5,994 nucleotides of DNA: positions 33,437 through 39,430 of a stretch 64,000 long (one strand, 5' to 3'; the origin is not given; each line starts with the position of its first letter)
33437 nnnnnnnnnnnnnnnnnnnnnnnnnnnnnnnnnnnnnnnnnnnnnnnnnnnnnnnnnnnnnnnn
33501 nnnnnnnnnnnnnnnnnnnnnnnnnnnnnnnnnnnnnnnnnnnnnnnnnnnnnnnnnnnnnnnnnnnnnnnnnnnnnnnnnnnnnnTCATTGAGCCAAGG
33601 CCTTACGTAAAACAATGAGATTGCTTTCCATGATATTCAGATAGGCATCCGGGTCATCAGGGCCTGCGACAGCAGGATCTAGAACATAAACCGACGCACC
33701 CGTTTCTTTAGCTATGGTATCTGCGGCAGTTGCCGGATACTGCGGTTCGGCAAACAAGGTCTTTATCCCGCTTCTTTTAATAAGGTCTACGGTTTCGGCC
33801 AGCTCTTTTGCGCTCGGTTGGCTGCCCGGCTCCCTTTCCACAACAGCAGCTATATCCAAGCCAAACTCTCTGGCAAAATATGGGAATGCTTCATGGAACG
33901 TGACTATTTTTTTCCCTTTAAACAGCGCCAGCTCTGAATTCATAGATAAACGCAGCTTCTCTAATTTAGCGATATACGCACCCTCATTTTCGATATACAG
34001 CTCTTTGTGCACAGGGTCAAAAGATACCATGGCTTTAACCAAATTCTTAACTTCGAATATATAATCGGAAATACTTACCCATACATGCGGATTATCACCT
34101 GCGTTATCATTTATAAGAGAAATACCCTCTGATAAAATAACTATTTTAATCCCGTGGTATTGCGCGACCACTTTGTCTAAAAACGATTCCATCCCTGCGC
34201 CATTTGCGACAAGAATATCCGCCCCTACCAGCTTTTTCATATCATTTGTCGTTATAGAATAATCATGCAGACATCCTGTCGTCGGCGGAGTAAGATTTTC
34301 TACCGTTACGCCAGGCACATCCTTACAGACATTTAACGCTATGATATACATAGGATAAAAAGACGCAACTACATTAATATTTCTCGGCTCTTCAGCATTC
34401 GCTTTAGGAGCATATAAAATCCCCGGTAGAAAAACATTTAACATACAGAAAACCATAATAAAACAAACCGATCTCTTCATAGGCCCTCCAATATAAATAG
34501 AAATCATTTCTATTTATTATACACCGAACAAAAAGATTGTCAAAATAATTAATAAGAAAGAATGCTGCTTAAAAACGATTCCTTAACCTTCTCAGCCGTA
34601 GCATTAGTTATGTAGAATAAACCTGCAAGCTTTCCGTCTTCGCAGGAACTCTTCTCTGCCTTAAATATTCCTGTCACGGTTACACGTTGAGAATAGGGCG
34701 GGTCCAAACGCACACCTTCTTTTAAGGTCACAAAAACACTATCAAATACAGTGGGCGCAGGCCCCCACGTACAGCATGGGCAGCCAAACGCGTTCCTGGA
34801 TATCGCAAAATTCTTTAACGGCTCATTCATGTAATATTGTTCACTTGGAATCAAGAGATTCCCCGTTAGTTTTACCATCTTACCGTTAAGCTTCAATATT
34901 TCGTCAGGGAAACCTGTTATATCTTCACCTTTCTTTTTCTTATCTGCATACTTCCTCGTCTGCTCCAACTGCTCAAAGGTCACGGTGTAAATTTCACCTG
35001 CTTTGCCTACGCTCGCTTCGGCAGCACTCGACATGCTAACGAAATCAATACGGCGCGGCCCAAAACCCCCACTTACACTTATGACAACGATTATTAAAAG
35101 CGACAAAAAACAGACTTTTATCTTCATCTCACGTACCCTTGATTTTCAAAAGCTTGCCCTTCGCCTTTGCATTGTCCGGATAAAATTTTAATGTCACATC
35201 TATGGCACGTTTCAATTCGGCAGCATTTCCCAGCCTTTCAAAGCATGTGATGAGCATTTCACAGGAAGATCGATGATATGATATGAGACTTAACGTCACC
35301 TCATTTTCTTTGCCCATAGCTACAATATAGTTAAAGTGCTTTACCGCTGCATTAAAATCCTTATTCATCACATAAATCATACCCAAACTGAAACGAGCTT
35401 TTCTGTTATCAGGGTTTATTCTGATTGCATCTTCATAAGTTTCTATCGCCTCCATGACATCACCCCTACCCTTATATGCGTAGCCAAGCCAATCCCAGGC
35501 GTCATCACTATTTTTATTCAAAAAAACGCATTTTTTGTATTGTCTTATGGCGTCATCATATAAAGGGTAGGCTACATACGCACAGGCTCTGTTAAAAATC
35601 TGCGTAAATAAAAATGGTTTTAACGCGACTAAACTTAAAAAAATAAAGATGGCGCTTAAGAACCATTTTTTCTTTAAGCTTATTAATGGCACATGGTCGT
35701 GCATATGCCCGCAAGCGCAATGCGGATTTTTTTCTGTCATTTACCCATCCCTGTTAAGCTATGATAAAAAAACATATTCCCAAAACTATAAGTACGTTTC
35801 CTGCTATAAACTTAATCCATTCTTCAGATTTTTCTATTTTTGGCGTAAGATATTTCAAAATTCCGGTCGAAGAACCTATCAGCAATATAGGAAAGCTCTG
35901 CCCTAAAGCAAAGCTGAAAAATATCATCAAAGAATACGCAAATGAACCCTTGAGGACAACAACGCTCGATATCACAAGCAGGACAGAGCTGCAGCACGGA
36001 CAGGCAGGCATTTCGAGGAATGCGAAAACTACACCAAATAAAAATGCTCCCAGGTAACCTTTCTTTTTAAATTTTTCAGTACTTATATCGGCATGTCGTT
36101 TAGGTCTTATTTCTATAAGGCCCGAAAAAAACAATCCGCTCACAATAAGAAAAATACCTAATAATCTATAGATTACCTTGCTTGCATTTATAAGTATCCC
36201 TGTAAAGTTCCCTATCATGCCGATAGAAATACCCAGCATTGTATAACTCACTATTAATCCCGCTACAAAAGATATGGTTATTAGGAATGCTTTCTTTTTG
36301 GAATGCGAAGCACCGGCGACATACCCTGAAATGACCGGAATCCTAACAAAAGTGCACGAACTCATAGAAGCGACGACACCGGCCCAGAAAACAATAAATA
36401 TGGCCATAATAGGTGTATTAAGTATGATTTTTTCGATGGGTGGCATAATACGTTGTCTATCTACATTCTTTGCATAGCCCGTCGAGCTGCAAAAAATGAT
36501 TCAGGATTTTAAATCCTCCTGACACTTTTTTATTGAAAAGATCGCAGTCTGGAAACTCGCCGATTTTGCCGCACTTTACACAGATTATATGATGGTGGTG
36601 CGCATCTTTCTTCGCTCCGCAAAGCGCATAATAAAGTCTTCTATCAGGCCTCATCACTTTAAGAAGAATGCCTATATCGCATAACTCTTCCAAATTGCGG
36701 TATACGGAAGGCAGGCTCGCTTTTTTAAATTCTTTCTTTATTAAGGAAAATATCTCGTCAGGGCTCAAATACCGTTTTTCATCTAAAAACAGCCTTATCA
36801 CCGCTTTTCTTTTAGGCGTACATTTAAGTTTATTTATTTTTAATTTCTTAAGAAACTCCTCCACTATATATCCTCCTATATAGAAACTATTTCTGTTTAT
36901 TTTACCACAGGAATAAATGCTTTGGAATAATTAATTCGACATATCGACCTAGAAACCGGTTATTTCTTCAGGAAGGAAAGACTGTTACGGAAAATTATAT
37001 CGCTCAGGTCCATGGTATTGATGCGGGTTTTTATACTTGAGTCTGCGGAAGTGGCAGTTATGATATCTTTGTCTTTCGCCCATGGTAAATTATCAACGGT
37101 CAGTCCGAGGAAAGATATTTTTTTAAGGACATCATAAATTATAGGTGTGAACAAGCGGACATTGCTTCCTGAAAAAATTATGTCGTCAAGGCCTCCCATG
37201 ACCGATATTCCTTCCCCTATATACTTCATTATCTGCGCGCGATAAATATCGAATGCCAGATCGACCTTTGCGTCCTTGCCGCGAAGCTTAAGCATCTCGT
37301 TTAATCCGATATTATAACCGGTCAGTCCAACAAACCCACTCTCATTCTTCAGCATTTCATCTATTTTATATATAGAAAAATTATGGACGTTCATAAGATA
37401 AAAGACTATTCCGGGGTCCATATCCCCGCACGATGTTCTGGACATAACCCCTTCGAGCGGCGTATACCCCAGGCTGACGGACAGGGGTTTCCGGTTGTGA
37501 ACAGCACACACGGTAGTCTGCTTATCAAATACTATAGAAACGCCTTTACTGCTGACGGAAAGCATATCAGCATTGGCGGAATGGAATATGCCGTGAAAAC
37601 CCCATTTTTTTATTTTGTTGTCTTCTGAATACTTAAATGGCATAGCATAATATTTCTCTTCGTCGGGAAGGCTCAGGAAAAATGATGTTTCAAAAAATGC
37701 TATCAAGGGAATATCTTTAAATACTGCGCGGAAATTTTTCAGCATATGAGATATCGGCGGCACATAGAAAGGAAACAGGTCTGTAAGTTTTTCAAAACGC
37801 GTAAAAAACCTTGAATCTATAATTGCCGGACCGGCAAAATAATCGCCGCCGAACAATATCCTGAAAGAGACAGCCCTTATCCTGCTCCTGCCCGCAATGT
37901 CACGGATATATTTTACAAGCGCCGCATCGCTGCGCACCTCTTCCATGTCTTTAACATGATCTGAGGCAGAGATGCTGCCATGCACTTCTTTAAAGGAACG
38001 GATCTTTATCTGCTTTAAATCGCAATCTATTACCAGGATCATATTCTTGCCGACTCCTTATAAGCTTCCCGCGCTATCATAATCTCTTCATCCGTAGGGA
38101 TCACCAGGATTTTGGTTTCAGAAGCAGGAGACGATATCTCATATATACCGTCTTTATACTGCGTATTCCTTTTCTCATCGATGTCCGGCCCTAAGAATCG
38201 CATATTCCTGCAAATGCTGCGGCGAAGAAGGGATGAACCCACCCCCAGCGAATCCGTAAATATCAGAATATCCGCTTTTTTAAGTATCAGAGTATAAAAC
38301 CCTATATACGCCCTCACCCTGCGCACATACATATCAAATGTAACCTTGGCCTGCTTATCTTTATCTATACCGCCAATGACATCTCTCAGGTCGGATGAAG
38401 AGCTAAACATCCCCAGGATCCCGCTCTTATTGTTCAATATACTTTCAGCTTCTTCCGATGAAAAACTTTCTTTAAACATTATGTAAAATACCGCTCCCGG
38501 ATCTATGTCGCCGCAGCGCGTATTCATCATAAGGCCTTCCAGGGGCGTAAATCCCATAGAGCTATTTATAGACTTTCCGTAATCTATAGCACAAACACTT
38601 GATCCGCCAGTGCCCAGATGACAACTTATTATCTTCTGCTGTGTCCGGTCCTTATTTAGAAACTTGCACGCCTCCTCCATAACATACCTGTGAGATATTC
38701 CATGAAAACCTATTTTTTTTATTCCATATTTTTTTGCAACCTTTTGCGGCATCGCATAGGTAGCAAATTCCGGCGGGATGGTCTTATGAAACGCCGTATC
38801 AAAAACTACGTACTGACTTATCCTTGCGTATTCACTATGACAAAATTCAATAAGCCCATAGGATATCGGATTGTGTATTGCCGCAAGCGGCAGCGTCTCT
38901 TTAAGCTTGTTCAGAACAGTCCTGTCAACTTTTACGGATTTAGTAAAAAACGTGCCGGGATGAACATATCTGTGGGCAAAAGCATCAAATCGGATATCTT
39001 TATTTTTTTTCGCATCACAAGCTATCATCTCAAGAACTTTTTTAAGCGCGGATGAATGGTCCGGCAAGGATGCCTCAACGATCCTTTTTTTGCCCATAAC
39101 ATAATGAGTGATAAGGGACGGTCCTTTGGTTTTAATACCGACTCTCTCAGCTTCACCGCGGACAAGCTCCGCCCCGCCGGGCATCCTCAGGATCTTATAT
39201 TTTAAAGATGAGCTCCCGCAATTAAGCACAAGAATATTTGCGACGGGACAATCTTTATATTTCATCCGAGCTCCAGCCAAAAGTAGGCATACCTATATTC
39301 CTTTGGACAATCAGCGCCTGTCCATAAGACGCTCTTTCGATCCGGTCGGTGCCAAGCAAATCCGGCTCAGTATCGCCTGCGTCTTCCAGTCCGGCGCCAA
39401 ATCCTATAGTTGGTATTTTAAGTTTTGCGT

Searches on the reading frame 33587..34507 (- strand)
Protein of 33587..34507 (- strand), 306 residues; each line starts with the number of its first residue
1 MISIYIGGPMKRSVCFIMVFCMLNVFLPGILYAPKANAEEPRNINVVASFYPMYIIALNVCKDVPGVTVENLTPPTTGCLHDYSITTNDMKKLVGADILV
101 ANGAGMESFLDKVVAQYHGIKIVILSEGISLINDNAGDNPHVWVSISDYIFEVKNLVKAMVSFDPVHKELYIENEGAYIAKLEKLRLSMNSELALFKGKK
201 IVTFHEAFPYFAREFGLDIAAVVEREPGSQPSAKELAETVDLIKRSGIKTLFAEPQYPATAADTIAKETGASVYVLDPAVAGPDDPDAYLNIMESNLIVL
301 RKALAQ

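Call 55: search_protein_families(library=pfam, proteins=[window:33587-34507:-], max_evalue=0.000001)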
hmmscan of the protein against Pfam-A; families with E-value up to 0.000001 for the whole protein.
window:33587-34507:- (306 aa): 1 family
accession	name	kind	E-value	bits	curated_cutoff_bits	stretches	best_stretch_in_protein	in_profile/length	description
PF01297.22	ZnuA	-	1.3e-64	218.6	29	1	46-303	1-263/263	Zinc-uptake complex component A periplasmic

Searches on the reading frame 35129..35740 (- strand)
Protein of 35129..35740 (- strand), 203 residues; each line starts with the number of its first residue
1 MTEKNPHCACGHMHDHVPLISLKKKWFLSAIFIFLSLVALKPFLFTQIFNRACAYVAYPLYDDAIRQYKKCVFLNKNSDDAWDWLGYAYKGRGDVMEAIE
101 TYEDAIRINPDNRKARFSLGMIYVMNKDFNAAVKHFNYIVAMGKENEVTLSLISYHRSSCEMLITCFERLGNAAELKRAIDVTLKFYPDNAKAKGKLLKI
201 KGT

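Call 55: search_protein_families(library=pfam, proteins=[window:35129-35740:-], max_evalue=0.000001)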
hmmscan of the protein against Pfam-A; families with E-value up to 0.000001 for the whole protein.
window:35129-35740:- (203 aa): 8 families
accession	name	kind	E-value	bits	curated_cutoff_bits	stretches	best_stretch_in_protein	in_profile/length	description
PF00515.34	TPR_1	-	5.9e-13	48.5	27.8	0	85-112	7-34/34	Tetratricopeptide repeat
PF13414.12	TPR_11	-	1.2e-12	47.8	26.8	0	92-125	7-40/42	TPR repeat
PF07719.23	TPR_2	-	3.2e-12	46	27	0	80-112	2-34/34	Tetratricopeptide repeat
PF13428.12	TPR_14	-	6.6e-11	42.2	23.5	0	80-120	2-42/44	Tetratricopeptide repeat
PF13431.12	TPR_17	-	7.2e-11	41.9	24.4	0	102-133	2-33/34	Tetratricopeptide repeat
PF13181.12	TPR_8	-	4.5e-10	39.3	25.7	0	80-112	2-34/34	Tetratricopeptide repeat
PF13432.12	TPR_16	-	6.3e-09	36.6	32.7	1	85-143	3-61/65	Tetratricopeptide repeat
PF13174.12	TPR_6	-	4.1e-07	30.7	26.3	0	80-111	1-32/33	Tetratricopeptide repeat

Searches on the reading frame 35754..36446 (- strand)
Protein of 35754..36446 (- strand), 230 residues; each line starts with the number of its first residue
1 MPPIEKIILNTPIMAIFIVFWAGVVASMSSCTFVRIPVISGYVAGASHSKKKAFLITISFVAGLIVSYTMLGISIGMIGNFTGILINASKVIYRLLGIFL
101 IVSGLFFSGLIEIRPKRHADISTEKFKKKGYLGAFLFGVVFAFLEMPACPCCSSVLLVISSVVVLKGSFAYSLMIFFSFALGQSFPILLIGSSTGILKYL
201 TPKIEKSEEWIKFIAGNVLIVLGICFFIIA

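Call 55: search_protein_families(library=pfam, proteins=[window:35754-36446:-], max_evalue=0.000001)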
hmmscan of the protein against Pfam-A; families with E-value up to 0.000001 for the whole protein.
window:35754-36446:- (230 aa): 2 families
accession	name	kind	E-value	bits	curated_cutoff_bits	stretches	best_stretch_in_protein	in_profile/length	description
PF02683.22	DsbD_TM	-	8.1e-20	71.5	27.1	1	14-223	3-211/219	Cytochrome C biogenesis protein transmembrane domain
PF13386.12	DsbD_2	-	1.1e-12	48.7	24.9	1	19-224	2-198/199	Cytochrome C biogenesis protein transmembrane region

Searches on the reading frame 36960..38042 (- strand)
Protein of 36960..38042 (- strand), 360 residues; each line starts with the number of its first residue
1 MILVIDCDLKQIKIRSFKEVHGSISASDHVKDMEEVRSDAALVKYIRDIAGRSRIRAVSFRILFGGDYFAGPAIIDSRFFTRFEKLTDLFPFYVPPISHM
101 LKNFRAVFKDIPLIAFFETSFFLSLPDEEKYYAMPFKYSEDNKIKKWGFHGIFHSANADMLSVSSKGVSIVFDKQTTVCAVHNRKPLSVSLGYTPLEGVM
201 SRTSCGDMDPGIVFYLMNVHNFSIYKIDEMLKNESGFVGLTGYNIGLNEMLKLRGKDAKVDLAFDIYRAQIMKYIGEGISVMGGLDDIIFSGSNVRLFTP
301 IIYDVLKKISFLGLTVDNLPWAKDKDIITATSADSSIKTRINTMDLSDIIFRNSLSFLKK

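Call 55: search_protein_families(library=pfam, proteins=[window:36960-38042:-], max_evalue=0.000001)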
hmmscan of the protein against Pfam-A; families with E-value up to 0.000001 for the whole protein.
window:36960-38042:- (360 aa): 1 family
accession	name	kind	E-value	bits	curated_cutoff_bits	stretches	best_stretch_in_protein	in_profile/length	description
PF00871.23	Acetate_kinase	-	6e-50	170.5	22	1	49-326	77-367/392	Acetokinase family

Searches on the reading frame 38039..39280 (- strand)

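Call 55: search_protein_families(library=pfam, proteins=[window:38039-39280:-], max_evalue=0.000001)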
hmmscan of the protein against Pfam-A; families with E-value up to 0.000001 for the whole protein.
window:38039-39280:- (413 aa): 1 family
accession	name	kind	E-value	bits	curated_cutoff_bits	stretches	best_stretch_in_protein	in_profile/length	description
PF00871.23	Acetate_kinase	-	9.2e-111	370.7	22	1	16-404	2-392/392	Acetokinase family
